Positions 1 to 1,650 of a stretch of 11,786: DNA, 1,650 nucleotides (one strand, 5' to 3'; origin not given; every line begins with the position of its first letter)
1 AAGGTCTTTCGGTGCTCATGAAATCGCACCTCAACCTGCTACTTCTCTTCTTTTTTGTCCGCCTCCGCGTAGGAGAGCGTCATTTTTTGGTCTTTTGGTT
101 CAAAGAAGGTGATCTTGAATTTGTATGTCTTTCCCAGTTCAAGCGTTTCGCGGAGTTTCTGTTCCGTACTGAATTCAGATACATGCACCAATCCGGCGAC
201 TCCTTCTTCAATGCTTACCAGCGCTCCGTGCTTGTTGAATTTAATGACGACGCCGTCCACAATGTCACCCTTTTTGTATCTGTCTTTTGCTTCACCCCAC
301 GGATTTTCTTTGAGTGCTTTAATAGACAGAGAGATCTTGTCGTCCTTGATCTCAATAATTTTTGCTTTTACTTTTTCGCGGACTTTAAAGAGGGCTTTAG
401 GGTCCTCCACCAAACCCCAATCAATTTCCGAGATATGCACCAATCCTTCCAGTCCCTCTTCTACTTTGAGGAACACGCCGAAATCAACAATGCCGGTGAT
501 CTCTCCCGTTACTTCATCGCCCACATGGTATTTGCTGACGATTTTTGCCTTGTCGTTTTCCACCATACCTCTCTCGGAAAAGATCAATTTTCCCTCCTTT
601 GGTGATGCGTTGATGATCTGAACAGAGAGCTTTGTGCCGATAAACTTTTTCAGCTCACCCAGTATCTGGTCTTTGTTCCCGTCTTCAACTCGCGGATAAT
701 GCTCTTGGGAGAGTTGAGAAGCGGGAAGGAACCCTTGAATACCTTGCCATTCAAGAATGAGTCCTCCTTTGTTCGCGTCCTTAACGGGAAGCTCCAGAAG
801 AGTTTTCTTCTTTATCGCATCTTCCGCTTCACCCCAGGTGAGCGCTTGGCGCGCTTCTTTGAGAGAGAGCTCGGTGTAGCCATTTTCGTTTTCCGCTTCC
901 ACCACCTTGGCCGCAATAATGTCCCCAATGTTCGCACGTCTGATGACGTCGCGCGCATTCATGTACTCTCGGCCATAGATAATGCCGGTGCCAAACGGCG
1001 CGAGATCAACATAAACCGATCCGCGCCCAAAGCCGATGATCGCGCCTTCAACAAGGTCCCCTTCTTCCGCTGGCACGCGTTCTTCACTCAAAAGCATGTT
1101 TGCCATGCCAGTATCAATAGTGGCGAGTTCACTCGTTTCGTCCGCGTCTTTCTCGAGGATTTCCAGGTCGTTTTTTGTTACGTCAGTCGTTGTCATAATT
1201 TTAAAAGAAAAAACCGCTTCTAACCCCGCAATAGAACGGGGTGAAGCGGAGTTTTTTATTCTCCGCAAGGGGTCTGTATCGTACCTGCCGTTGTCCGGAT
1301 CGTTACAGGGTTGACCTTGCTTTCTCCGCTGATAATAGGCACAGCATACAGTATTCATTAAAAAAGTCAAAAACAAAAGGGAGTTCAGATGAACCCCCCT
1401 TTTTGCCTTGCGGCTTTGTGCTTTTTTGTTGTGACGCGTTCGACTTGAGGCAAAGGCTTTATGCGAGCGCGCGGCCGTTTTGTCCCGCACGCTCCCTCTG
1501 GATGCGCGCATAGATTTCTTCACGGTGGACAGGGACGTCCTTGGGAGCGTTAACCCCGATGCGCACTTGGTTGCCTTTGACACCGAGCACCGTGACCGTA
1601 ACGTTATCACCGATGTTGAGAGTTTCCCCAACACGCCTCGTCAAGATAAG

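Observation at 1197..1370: rpsA has a long SD-less leader with mutually exclusive hairpins ending at the start codon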

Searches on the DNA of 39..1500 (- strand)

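Call 4: search_rna_families(source=window, start=1100, end=1500, threshold=evalue, max_evalue=10, show_alignments=3)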
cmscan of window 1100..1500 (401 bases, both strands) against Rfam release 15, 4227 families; matches with E-value up to 10: 4.
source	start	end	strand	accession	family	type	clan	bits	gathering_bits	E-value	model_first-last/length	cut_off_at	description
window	1359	1420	+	RF04107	mir-5391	Gene; miRNA;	-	16.3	99.3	1.2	1-68/68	no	mir-5391 microRNA precursor family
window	1364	1500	+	RF01808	MicX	Gene; sRNA;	-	15.7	75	0.38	1-171/194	3'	MicX Vibrio cholerae sRNA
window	1185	1259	+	RF00513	Trp_leader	Cis-reg; leader;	-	15.6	41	1.8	1-100/100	no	Tryptophan operon leader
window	1375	1402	-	RF02066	STnc320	Gene; sRNA;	-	13.1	50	10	20-47/55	no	Salmonella enterica sRNA STnc320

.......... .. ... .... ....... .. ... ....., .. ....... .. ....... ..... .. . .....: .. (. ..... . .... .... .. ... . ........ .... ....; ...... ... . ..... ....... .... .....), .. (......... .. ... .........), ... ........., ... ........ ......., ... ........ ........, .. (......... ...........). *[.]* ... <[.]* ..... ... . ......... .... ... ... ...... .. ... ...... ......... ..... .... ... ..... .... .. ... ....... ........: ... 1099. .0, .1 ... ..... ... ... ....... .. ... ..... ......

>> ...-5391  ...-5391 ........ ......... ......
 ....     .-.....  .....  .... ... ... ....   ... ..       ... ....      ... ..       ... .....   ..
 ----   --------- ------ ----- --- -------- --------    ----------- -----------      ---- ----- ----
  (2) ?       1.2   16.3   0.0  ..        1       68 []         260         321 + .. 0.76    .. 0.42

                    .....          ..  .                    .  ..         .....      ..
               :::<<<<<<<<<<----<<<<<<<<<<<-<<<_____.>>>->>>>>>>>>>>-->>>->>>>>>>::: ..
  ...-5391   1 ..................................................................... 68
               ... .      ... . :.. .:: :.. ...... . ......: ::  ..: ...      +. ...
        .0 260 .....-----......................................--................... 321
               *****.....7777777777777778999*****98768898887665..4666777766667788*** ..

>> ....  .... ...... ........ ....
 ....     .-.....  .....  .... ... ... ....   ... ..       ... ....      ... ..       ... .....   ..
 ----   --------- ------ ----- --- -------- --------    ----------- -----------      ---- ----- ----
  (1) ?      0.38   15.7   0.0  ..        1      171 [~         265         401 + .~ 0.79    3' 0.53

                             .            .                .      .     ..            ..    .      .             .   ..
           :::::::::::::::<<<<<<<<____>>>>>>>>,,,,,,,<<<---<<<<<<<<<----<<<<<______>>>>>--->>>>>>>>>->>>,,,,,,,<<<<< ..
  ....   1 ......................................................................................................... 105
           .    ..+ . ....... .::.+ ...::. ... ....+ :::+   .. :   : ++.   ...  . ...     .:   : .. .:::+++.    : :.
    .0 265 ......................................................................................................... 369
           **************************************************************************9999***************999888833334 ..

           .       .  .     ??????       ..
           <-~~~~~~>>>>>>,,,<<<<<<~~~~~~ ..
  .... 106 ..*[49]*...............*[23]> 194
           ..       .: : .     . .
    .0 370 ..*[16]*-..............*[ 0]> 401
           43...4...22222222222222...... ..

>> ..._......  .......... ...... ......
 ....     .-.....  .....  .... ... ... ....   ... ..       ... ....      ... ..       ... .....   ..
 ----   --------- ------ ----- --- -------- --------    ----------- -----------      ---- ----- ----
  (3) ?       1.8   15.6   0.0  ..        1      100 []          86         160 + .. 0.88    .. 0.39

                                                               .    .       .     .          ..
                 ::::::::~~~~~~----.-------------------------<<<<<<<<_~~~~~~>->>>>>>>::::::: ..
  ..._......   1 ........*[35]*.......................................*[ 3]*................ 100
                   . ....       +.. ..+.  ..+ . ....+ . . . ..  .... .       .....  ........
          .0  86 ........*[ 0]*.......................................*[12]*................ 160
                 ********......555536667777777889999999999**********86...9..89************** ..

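Call 27: build_rna_model(alignment_id=A3, structure=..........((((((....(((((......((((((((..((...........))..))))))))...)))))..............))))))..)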
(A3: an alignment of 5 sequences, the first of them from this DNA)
Model R1 built from alignment A3 (5 sequences, 96 columns); structure: as given.
model positions 94; base pairs 21; branch points 0; effective number of sequences 1.65; information 0.608 bits per position. Calibrated on 0.2 Mb of random sequence (short: E-values are rough).
structure used (alignment columns):
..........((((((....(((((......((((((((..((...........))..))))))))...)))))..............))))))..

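Call 29: search_with_rna_model(model_id=R1, sources=[window, L001, L002, L003, L004, L005, L006, L007, L008, L009, L010, L011, L012, L013, L014, L015, L016, L017, L018, L019, L020, L021, L022, L023, L024, L025, L026, L027, L028, L029, L030, L031, L032, L033, L034, L035, L036, L037, L038, L039, L040, L041, L042, L043, L044, L045, L046, L047, L048, L049, L050, L051, L052, L053, L054, L055, L056, L057, L058, L059, L060, L061, L062, L063, L064, L065, L066, L067, L068, L069, L070, L071, L072, L073, L074, L075, L076, L077, L078, L079, L080, L081, L082, L083], max_evalue=10, show_alignments=0)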
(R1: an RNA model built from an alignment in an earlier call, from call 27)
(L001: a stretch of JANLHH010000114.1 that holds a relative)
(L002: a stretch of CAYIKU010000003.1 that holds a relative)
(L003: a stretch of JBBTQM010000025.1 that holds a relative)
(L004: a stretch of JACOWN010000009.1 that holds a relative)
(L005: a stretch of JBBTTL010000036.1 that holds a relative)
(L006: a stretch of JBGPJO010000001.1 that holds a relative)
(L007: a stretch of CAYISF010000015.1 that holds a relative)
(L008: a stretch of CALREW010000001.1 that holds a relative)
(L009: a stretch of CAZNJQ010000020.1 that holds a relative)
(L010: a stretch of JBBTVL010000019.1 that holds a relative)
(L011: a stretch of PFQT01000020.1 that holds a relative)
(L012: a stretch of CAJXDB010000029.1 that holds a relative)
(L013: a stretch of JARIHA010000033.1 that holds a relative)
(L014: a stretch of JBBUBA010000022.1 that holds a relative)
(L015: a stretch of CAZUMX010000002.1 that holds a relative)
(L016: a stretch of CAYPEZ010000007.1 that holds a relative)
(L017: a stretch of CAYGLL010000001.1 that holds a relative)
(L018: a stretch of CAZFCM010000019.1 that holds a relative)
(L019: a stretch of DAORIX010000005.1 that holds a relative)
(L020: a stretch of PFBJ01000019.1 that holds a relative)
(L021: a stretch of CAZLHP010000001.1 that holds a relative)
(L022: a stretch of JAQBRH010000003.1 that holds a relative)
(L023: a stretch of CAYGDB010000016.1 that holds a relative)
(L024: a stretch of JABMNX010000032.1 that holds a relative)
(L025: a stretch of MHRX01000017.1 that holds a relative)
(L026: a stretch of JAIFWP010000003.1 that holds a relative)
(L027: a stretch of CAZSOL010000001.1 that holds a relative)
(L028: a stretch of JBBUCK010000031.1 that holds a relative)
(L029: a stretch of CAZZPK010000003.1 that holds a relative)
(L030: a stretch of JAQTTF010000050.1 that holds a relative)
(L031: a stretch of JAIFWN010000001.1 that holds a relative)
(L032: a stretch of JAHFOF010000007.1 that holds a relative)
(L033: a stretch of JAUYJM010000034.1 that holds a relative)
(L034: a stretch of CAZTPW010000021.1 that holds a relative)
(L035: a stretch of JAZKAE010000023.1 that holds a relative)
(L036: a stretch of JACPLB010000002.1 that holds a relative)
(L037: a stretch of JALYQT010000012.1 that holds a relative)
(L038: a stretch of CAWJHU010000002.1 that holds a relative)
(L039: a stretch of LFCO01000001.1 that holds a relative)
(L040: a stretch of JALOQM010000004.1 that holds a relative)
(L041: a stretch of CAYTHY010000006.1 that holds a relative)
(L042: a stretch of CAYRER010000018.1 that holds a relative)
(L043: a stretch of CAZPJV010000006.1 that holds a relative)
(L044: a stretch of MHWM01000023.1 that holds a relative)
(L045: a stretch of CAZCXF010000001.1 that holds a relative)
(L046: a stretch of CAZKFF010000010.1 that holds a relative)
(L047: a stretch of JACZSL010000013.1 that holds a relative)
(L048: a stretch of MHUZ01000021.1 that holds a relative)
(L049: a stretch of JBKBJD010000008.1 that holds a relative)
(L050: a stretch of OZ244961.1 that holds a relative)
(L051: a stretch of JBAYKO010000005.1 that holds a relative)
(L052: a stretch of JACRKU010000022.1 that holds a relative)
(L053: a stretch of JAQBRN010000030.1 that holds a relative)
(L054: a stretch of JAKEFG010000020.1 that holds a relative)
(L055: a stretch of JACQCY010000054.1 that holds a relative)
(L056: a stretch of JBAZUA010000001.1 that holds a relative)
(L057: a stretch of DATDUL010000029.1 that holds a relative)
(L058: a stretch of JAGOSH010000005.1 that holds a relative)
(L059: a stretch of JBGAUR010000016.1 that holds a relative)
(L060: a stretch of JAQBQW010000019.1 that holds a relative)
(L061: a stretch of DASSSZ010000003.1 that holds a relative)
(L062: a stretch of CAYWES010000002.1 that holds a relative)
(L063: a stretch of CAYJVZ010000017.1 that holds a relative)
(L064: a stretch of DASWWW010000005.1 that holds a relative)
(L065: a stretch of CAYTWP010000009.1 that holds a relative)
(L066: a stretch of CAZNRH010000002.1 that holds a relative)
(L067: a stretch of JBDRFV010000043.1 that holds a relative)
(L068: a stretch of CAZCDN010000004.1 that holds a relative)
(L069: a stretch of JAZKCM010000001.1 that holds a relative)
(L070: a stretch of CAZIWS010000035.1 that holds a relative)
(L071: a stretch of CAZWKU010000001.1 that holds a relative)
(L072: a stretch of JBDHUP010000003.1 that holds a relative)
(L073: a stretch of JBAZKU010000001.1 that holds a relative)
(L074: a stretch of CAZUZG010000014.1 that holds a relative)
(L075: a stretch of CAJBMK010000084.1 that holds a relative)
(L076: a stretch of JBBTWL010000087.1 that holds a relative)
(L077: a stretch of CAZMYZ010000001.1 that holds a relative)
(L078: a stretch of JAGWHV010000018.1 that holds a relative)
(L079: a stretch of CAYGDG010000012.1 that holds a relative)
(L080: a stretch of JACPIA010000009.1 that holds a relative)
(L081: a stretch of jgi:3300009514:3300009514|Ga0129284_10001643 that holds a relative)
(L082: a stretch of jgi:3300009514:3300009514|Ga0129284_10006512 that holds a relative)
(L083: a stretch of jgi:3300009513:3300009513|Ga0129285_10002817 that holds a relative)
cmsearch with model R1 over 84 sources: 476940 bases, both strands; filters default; matches with E-value up to 10: 22.
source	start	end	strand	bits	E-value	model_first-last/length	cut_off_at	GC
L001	2361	2455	+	103.2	7.4e-24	1-94/94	no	0.48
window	1244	1339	-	98.1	1.6e-22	1-94/94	no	0.5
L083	2390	2482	+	94.5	1.5e-21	1-94/94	no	0.42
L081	69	157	+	84.6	6.3e-19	1-94/94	no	0.49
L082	2258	2344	+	74.4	3.1e-16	1-94/94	no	0.47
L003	2252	2342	+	41.1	2.3e-07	1-94/94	no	0.55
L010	241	339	+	40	4.2e-07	1-94/94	no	0.34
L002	2254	2331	+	37.8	1.6e-06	1-94/94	no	0.4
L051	2188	2268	+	32.1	5.3e-05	1-94/94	no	0.35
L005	40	111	+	30.2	0.00017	1-94/94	no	0.46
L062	2322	2411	+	26.2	0.002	1-94/94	no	0.57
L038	2297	2371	+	20.9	0.052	1-94/94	no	0.37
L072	2406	2484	+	20.2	0.076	1-94/94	no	0.37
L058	2319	2409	+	17.5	0.42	1-94/94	no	0.4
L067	2292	2368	+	17.4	0.43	1-94/94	no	0.35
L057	2317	2409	+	17.3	0.46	1-94/94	no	0.39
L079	2285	2366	+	16.1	0.97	1-94/94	no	0.5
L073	2276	2349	+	16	1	1-94/94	no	0.36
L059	2357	2440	+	14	3.4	1-94/94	no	0.46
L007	446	488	+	13.6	4.4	1-94/94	no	0.51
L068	2282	2367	+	13.5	4.8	1-94/94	no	0.47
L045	2357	2440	+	13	6.2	1-94/94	no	0.44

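Call 30: search_with_rna_model(model_id=R1, sources=[window, L001, L002, L003, L005, L010, L038, L045, L051, L057, L058, L059, L062, L067, L068, L072, L073, L079, L081, L082, L083], max_evalue=10, make_alignment=true)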
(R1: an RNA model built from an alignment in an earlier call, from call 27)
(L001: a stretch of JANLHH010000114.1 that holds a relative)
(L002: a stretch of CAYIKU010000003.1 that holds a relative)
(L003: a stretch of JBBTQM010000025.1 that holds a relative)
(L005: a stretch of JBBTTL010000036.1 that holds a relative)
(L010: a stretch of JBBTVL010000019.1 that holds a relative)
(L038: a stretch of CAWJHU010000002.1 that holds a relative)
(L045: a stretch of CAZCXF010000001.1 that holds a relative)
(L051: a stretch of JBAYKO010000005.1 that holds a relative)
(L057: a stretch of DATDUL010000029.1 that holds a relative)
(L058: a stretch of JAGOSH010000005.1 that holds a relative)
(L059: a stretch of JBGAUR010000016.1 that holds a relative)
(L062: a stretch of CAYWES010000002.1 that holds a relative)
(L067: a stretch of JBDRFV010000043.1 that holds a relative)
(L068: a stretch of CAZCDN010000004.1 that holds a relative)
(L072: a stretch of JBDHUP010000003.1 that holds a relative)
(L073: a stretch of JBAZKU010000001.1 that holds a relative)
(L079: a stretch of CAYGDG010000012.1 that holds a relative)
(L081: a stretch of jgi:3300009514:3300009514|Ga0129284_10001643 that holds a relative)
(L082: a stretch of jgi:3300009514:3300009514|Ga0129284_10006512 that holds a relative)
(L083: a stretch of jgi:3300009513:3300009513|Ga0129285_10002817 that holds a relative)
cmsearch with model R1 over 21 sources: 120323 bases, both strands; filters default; matches with E-value up to 10: 21.
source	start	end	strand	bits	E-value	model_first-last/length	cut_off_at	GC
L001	2361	2455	+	103.2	1.9e-24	1-94/94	no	0.48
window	1244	1339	-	98.1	4.1e-23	1-94/94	no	0.5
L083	2390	2482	+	94.5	3.8e-22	1-94/94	no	0.42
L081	69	157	+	84.6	1.6e-19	1-94/94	no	0.49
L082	2258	2344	+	74.4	7.8e-17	1-94/94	no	0.47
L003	2252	2342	+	41.1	5.7e-08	1-94/94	no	0.55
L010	241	339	+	40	1.1e-07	1-94/94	no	0.34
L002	2254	2331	+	37.8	4.1e-07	1-94/94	no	0.4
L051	2188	2268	+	32.1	1.3e-05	1-94/94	no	0.35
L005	40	111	+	30.2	4.4e-05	1-94/94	no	0.46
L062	2322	2411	+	26.2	0.00051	1-94/94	no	0.57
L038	2297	2371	+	20.9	0.013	1-94/94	no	0.37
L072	2406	2484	+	20.2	0.019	1-94/94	no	0.37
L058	2319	2409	+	17.5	0.11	1-94/94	no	0.4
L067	2292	2368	+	17.4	0.11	1-94/94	no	0.35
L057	2317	2409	+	17.3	0.12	1-94/94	no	0.39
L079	2285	2366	+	16.1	0.25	1-94/94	no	0.5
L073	2276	2349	+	16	0.26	1-94/94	no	0.36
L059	2357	2440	+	14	0.86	1-94/94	no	0.46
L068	2282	2367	+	13.5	1.2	1-94/94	no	0.47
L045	2357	2440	+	13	1.6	1-94/94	no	0.44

Alignment A4: 21 matches aligned to the model, 131 columns, each read 5' to 3' on its own strand. Consensus structure (alignment columns), stored with it:
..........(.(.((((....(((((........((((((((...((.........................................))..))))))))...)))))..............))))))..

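Call 33: search_rna_families(sources=[L002, L003, L005, L010, L051, L038, L058, L072, L062, L083], threshold=evalue, max_evalue=1)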
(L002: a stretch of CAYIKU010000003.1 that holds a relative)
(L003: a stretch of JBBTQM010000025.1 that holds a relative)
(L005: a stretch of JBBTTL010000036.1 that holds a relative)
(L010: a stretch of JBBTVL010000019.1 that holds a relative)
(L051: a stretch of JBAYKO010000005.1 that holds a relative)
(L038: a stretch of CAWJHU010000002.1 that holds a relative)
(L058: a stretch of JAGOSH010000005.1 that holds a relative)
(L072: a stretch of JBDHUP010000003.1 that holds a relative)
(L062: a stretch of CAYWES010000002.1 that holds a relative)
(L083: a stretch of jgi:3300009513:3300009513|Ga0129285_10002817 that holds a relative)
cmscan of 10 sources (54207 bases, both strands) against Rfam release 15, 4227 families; matches with E-value up to 1: 17.
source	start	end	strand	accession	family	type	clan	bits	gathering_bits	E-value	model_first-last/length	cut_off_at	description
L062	1022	1095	-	RF00005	tRNA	Gene; tRNA;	CL00001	61.1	29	7.5e-11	1-71/71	no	tRNA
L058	2333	2427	+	RF01859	Phe_leader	Cis-reg; leader;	-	32.4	55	0.14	1-125/125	no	Phenylalanine leader peptide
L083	4403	4467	+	RF03664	MIR6288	Gene; miRNA;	-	32.3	74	0.014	1-92/92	no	MIR6288 microRNA precursor family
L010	1533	1603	-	RF01770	rimP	Cis-reg; leader;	-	31.8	47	0.26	1-102/102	no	Gammaprotebacteria rimP leader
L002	2118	2167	-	RF03938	mir-4662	Gene; miRNA;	-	31.4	97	0.018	1-67/67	no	mir-4662 microRNA precursor family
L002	2122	2163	+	RF03938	mir-4662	Gene; miRNA;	-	31.4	97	0.019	10-58/67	no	mir-4662 microRNA precursor family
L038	3497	3563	+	RF02844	RefA9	Gene; antisense;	-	30.9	49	0.8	1-64/64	no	Enterococcus sRNA A9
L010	257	321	-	RF00668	mir-302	Gene; miRNA;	CL00096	30.1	55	0.072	1-68/68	no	mir-302 microRNA precursor family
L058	3533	3657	-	RF00514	His_leader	Cis-reg; leader;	-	29.6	49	0.73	1-126/126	no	Histidine operon leader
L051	3408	3489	-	RF00512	Leu_leader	Cis-reg; leader;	-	29.1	50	0.053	1-148/148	no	Leucine operon leader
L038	3475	3613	-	RF04128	MIR8562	Gene; miRNA;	-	28.4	211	0.31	43-200/242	no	MIR8562 microRNA precursor family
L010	256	322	-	RF04204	mir-3473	Gene; miRNA;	-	27.3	71.8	0.16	1-78/78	no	mir-3473 microRNA precursor family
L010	247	329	-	RF03477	MIR862_2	Gene; miRNA;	-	27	71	0.49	1-90/90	no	MIR862_2 microRNA precursor family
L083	3607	3763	-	RF04180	BTnc231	Gene; sRNA;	-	25.7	80.4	0.37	1-154/154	no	Bacteroides sRNA BTnc231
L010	256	322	+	RF04204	mir-3473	Gene; miRNA;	-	24.9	71.8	0.75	1-78/78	no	mir-3473 microRNA precursor family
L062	3542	3606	+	RF02503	Atu_C9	Gene; sRNA;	-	24.6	40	0.017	129-192/192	no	Rhizobiales sRNA Atu_C9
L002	2121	2164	+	RF04143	MIR869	Gene; miRNA;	-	21.6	330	0.5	1-298/298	no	MIR869 microRNA precursor family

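Call 35: build_rna_model(alignment_id=A4)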
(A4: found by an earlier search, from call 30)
Model R2 built from alignment A4 (21 sequences, 131 columns); structure: stored with the alignment.
model positions 80; base pairs 19; branch points 0; effective number of sequences 6.55; information 0.708 bits per position. Calibrated on 0.2 Mb of random sequence (short: E-values are rough).
structure used (alignment columns):
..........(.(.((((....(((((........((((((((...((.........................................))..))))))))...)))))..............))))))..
